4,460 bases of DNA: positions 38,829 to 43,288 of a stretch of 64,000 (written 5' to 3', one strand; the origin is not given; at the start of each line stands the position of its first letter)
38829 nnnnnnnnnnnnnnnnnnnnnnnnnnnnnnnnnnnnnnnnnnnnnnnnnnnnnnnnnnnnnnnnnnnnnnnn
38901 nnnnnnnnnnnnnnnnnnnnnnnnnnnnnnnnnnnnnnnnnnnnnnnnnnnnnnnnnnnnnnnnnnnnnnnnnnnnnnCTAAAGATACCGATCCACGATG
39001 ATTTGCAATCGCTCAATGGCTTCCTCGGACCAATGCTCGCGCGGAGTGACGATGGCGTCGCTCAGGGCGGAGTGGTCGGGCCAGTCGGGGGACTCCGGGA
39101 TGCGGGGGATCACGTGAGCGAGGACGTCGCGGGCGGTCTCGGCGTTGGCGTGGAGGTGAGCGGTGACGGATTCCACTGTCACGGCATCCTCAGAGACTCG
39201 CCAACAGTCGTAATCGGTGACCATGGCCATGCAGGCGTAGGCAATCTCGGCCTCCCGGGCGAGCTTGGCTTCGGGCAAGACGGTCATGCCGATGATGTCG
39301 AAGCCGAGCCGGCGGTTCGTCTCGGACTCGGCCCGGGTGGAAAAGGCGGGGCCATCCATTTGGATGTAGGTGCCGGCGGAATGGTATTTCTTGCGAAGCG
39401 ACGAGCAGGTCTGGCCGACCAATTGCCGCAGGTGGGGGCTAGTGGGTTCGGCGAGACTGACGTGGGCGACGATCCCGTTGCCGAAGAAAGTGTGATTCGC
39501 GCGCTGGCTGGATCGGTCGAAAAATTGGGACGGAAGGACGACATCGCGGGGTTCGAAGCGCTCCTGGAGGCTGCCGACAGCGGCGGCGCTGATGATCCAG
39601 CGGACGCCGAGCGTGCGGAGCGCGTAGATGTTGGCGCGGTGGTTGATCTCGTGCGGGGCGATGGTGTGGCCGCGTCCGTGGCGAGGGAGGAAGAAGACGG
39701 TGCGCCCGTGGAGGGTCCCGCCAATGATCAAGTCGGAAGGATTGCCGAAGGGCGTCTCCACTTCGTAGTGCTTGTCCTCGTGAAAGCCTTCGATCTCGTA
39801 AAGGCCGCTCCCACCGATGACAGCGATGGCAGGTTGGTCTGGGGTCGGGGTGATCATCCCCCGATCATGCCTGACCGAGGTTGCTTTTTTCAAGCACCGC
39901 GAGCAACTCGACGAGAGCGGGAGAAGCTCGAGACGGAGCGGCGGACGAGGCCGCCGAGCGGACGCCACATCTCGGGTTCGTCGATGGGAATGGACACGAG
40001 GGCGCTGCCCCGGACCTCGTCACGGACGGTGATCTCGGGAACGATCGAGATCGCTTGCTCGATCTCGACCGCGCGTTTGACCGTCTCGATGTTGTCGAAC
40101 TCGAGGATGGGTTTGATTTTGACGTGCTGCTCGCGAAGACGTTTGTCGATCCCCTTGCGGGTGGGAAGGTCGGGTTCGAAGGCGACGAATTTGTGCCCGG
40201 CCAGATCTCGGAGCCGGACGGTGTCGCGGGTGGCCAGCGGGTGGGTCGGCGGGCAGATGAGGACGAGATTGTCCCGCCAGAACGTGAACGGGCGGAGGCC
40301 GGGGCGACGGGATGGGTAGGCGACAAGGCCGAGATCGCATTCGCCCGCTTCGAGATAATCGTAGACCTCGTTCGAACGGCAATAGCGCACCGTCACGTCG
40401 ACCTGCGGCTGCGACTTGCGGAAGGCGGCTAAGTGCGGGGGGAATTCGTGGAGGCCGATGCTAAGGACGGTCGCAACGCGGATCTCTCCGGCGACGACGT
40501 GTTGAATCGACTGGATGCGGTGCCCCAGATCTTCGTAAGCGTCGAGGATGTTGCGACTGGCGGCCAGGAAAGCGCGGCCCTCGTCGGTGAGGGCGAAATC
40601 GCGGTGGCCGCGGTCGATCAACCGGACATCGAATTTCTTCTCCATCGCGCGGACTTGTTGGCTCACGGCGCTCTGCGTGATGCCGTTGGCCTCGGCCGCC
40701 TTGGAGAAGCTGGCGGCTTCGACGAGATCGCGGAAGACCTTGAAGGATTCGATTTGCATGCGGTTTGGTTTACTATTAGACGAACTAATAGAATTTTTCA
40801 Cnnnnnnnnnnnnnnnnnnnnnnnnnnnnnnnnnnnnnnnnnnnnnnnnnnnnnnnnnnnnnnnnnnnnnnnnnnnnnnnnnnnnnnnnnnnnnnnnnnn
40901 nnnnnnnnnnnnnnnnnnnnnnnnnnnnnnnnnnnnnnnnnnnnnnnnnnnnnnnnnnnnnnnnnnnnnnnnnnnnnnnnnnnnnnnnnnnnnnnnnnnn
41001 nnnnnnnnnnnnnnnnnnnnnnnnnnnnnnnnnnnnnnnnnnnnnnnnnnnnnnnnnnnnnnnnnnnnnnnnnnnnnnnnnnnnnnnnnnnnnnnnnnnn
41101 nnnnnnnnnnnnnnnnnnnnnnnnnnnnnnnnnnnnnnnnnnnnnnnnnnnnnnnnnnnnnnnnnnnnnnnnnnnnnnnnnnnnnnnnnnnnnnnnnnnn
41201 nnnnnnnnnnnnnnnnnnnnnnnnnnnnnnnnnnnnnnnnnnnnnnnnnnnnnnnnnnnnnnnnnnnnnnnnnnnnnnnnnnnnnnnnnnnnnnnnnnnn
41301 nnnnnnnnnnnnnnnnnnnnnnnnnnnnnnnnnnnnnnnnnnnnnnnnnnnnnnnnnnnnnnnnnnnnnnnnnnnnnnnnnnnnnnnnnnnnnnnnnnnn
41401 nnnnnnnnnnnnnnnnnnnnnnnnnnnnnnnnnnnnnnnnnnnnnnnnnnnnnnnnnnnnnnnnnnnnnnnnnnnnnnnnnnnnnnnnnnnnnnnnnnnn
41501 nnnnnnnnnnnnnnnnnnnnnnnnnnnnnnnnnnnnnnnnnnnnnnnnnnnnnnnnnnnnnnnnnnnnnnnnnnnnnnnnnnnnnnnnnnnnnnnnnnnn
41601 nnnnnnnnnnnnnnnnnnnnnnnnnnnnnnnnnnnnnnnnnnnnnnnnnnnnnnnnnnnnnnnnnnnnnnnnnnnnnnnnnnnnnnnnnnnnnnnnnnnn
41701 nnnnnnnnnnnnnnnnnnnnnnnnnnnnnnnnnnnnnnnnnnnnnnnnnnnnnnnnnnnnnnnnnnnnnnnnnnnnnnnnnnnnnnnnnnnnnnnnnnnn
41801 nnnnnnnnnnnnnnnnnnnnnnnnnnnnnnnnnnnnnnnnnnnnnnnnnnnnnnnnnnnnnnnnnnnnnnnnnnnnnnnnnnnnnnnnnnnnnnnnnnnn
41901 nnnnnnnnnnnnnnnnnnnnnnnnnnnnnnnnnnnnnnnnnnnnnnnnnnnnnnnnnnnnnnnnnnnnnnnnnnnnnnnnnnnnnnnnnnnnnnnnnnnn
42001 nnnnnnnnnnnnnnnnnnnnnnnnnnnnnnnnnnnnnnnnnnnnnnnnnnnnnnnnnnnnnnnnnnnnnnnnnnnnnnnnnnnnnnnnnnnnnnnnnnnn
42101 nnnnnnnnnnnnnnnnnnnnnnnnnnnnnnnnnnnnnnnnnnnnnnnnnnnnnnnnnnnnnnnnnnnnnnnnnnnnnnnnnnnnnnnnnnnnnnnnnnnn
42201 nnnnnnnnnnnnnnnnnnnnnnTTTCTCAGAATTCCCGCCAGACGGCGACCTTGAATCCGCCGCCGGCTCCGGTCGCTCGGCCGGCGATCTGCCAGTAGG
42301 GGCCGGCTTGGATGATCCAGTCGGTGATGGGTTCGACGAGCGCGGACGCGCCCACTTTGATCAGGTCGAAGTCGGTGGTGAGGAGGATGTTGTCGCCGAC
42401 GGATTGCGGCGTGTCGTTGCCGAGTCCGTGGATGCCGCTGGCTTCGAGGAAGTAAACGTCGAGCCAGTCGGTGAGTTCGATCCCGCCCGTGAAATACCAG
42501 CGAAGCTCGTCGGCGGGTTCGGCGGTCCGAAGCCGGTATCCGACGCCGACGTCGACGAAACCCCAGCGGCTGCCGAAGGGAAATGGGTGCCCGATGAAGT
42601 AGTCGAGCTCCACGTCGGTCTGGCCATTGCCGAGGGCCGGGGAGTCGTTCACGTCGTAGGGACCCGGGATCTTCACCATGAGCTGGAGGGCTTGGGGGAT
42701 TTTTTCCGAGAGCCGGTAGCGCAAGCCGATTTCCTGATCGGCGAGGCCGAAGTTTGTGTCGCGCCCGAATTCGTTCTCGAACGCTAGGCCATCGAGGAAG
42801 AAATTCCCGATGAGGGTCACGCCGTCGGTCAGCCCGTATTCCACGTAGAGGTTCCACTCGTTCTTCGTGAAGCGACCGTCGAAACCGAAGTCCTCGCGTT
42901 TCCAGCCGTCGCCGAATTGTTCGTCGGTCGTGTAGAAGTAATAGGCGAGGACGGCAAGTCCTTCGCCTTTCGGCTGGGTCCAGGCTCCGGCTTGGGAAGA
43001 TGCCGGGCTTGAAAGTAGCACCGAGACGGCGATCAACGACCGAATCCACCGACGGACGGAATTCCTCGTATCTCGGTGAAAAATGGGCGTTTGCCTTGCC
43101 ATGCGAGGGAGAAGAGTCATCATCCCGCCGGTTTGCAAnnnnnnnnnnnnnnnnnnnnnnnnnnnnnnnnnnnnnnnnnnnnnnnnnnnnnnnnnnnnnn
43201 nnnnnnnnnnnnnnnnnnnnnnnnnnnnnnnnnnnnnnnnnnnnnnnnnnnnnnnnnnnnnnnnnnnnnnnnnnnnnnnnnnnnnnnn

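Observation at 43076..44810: A two-component pair in which both partners look catalytically dead, gated by a cyclic-nucleotide-binding domain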

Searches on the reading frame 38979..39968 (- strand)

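Call 53: search_protein_families(library=pfam, proteins=[window:38979-39968:-], max_evalue=0.001)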
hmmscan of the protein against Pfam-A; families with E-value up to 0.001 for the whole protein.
window:38979-39968:- (329 aa): 1 family
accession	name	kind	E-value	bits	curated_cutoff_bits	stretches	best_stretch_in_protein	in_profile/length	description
PF01048.26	PNP_UDP_1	-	2.3e-43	148.7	25.1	1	48-287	2-232/233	Phosphorylase superfamily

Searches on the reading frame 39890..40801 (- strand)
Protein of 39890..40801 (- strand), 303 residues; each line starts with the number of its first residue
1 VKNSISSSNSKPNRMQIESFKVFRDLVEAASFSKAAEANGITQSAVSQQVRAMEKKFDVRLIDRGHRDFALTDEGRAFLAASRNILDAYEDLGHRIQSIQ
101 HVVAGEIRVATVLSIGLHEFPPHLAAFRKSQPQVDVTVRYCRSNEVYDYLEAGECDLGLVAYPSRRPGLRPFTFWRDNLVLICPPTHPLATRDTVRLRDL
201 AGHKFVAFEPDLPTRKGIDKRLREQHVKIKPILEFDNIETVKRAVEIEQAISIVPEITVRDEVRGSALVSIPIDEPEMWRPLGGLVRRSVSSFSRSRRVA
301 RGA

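Call 53: search_protein_families(library=pfam, proteins=[window:39890-40801:-], max_evalue=0.001)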
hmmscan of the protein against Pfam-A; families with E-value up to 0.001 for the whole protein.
window:39890-40801:- (303 aa): 2 families
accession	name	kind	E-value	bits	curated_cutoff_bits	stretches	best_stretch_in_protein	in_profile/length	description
PF03466.25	LysR_substrate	-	2.4e-43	148.4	28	1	103-288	4-189/209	LysR substrate binding domain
PF00126.33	HTH_1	-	2.3e-18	66.3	26.6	1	18-76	2-60/60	Bacterial regulatory helix-turn-helix protein, lysR family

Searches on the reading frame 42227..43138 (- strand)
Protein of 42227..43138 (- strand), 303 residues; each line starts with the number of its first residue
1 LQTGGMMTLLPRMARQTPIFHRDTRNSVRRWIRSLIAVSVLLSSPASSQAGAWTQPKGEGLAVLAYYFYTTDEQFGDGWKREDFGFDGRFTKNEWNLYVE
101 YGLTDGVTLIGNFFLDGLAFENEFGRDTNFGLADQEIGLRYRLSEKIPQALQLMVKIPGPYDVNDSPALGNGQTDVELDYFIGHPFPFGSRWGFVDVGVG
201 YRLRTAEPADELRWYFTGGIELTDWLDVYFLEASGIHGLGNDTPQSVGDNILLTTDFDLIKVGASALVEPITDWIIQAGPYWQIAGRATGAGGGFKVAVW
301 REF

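Call 3: search_protein_families(library=pfam, proteins=[window:42227-43138:-], max_evalue=1)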
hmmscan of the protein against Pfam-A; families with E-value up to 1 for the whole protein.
window:42227-43138:- (303 aa): 0 families

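Call 46: search_protein_families(library=ncbifam, proteins=[window:42227-43138:-], max_evalue=0.01)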
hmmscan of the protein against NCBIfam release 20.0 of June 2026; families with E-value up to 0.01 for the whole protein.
window:42227-43138:- (303 aa): 0 families
